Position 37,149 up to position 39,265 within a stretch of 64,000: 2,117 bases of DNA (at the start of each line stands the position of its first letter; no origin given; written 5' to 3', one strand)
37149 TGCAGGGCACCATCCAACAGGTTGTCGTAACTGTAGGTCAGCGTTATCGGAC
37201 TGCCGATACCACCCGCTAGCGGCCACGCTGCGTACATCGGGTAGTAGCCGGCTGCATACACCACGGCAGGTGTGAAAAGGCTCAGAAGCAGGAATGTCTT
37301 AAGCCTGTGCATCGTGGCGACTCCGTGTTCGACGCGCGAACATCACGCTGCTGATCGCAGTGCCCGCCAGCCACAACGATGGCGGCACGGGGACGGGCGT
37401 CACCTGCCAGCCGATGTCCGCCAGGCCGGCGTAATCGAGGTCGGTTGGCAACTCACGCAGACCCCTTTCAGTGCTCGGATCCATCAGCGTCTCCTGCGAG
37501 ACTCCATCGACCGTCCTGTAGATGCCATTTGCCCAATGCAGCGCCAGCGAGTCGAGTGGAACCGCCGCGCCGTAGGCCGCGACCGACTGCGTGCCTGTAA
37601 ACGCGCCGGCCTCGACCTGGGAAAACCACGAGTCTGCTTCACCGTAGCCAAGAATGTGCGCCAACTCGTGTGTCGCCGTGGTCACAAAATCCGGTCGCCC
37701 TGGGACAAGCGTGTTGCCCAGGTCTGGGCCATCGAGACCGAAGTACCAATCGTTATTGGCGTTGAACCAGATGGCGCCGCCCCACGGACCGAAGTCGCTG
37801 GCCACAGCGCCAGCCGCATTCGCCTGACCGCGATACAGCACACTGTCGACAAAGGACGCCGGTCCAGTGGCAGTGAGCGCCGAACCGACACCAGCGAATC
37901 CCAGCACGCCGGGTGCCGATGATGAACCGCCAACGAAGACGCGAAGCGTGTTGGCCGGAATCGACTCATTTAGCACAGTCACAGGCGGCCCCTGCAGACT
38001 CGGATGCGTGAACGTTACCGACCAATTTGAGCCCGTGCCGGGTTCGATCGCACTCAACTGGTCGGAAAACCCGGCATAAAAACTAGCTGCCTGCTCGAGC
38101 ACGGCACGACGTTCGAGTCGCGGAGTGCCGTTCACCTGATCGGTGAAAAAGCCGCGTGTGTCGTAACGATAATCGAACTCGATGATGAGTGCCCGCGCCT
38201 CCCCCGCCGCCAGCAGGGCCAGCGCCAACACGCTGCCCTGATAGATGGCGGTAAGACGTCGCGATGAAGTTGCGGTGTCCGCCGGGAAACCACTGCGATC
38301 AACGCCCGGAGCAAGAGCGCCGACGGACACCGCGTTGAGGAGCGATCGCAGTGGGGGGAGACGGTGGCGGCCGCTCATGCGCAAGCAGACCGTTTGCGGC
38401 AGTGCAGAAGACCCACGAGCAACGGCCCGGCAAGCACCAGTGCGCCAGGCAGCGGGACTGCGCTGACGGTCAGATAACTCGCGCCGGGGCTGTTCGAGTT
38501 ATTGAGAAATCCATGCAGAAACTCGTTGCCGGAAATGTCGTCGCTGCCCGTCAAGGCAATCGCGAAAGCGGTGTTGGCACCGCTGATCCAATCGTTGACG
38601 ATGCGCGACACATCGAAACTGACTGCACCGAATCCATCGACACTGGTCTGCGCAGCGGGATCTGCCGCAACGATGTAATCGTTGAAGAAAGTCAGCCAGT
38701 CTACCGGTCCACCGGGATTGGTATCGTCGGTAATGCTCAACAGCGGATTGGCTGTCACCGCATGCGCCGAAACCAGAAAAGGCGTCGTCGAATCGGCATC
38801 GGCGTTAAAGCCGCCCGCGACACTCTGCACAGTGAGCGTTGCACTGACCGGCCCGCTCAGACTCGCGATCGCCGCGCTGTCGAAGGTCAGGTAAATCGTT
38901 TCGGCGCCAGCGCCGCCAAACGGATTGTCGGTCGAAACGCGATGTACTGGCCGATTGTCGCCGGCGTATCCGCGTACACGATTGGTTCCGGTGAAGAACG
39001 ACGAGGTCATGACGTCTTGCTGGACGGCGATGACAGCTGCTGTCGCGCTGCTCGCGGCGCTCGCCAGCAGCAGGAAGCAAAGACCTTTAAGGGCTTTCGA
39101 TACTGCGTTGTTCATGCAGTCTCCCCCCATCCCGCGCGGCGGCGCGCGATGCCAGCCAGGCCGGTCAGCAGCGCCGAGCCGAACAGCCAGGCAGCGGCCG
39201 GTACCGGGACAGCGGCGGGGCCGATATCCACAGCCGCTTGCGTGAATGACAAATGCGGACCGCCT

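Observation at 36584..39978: Fur-box operon of four translationally coupled surface-tagged exoproteins, two of them zinc metalloproteases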

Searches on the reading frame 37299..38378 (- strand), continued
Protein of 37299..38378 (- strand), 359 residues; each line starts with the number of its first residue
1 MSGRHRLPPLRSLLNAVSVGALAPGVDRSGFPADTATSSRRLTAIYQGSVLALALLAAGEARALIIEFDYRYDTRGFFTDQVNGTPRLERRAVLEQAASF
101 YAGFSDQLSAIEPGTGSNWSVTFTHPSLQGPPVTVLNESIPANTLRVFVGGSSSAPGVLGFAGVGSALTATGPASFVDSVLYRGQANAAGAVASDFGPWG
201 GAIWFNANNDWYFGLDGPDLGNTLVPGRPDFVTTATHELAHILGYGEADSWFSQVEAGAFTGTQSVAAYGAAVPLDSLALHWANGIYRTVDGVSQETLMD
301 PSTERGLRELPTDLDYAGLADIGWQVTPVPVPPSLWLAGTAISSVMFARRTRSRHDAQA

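Call 78: search_protein_families(library=pfam, proteins=[P0347, P0349, P0365, P0375, P0380, P0387, P0351, P0410], max_evalue=0.001)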
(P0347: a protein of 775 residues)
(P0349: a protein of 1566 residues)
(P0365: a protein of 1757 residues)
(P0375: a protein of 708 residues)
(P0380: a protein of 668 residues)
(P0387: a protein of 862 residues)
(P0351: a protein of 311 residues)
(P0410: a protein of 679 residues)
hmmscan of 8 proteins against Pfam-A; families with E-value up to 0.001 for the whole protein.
P0347 (775 aa): 4 families
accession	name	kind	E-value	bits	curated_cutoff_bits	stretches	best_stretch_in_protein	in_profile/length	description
PF00413.30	Peptidase_M10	-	2.5e-12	47.4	24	1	173-222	77-127/159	Matrixin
PF17892.7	Cadherin_5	-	8.4e-06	26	26.5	0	735-762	57-84/98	Cadherin-like domain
PF07595.18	Planc_extracel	-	0.00026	21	25.5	1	34-49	5-20/20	Planctomycete extracellular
PF17963.7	Big_9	-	0.00043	21.5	23.6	1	676-762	1-77/89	Bacterial Ig domain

P0349 (1566 aa): 4 families
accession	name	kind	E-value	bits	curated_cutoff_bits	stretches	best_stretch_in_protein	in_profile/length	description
PF13927.12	Ig_3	-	5.2e-115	376.6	30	11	1322-1390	1-78/78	Immunoglobulin domain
PF07679.22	I-set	-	6.2e-76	251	23.7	9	1323-1404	1-90/90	Immunoglobulin I-set domain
PF13895.12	Ig_2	-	6.6e-29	100.4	27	1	1327-1404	4-79/79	Immunoglobulin domain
PF00413.30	Peptidase_M10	-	2.3e-11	44.2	24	1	149-201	73-123/159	Matrixin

P0365 (1757 aa): 4 families
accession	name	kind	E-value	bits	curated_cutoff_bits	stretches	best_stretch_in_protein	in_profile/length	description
PF18676.6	MBG_2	-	3.8e-95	313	25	5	1359-1433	1-71/72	MBG domain (YGX type)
PF16640.11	Big_3_5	-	6.8e-17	62.3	35.5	1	1104-1188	2-83/88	Bacterial Ig-like domain (group 3)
PF10342.15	Kre9_KNH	-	5.4e-05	24.3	24.6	0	894-930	57-93/94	Kre9/KNH-like N-terminal Ig-like domain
PF00413.30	Peptidase_M10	-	8.6e-05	22.9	24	1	76-126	75-123/159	Matrixin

P0375 (708 aa): 3 families
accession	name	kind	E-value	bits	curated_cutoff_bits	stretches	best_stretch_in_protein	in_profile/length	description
PF02369.22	Big_1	-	1e-08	35.6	34.9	1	308-378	19-92/93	Bacterial Ig-like domain (group 1)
PF13620.12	CarboxypepD_reg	-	3.4e-07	31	32.3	1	313-377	5-62/82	Carboxypeptidase regulatory-like domain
PF00413.30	Peptidase_M10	-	3.1e-05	24.3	24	1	162-208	78-123/159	Matrixin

P0380 (668 aa): 2 families
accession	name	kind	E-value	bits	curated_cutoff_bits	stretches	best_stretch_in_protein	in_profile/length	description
PF00404.24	Dockerin_1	-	1.3e-05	25.7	22.9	1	577-630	2-55/57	Dockerin type I domain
PF07589.16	PEP-CTERM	-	0.00026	21.4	20.7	1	644-666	1-24/24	PEP-CTERM motif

P0387 (862 aa): 2 families
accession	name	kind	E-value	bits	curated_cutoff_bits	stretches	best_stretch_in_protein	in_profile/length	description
PF00404.24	Dockerin_1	-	2.7e-13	50.3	22.9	1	797-857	3-57/57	Dockerin type I domain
PF18911.6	PKD_4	-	2.6e-06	27.8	27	0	401-476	27-85/85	PKD domain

P0351 (311 aa): 0 families

P0410 (679 aa): 1 family
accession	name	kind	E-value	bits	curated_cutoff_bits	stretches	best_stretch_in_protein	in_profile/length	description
PF20055.5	DUF6454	-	5.8e-11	42.4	22.3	1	484-595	94-202/292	Family of unknown function (DUF6454)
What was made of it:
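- On Metzincin clan (g3): Distant relatives pass PF00413 (call 78).
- Closest known: Leishmanolysin. Different: By sequence, distant relatives fall nearer to M10 (call 78).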

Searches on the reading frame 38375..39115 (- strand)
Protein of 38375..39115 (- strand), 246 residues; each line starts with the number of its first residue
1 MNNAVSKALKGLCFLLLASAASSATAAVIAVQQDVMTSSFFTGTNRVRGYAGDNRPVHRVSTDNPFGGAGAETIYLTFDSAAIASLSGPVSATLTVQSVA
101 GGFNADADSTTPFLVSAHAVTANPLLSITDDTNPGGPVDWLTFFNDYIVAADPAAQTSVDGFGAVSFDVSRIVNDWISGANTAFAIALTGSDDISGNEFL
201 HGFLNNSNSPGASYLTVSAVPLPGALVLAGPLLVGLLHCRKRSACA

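Call 4: search_protein_families(library=pfam, proteins=[window:38375-39115:-], max_evalue=0.1)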
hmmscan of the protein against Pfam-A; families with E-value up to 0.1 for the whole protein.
window:38375-39115:- (246 aa): 0 families

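Call 5: search_protein_families(library=ncbifam, proteins=[window:38375-39115:-], max_evalue=1)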
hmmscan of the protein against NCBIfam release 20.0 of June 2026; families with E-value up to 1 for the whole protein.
window:38375-39115:- (246 aa): 1 family
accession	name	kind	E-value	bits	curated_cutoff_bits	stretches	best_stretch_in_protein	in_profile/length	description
NF033679.1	DNRLRE_dom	domain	3.9e-05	23.8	34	1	70-216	29-162/164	DNRLRE domain-containing protein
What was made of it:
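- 38375..39115 (-): g2, 246 aa: signal peptide, DNRLRE-like domain (below threshold) and a VPLP-helix-RKR tag. Its start overlaps the g1 stop (ATGA). Call 5: NF033679 scores 23.8 bits against a cut-off of 34.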

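Call 13: search_solved_structures(query=window:38375-39115:-, max_evalue=1)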
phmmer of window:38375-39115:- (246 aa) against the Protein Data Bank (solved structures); distinct sequences matched with E-value up to 1: 2.
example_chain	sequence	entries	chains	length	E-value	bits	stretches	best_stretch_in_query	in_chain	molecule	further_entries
2g40_A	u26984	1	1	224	0.087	15.6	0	174-228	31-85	conserved hypothetical protein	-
9wyp_R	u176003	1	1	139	0.15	14.8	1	2-53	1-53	PsaR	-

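Call 65: search_solved_structures(query=A3, max_evalue=10, show_alignments=1)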
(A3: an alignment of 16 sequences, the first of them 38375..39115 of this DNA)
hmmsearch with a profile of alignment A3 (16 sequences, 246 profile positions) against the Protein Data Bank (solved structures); distinct sequences matched with E-value up to 10: 1.
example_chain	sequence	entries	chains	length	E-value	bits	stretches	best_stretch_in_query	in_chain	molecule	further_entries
5oow_A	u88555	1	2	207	0.95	11.9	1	158-198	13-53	Chaperone protein DnaK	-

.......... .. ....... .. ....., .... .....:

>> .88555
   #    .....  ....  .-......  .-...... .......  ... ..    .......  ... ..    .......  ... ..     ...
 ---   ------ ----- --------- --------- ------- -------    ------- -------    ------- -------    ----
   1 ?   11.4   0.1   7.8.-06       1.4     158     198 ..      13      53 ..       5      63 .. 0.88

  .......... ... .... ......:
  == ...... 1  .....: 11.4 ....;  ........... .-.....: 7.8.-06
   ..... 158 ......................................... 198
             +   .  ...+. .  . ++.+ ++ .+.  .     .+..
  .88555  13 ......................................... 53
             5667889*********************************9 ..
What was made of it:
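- Tried and rejected: g2 gave no usable hit against PDB sequences, as a single sequence or as a profile (calls 13, 65).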
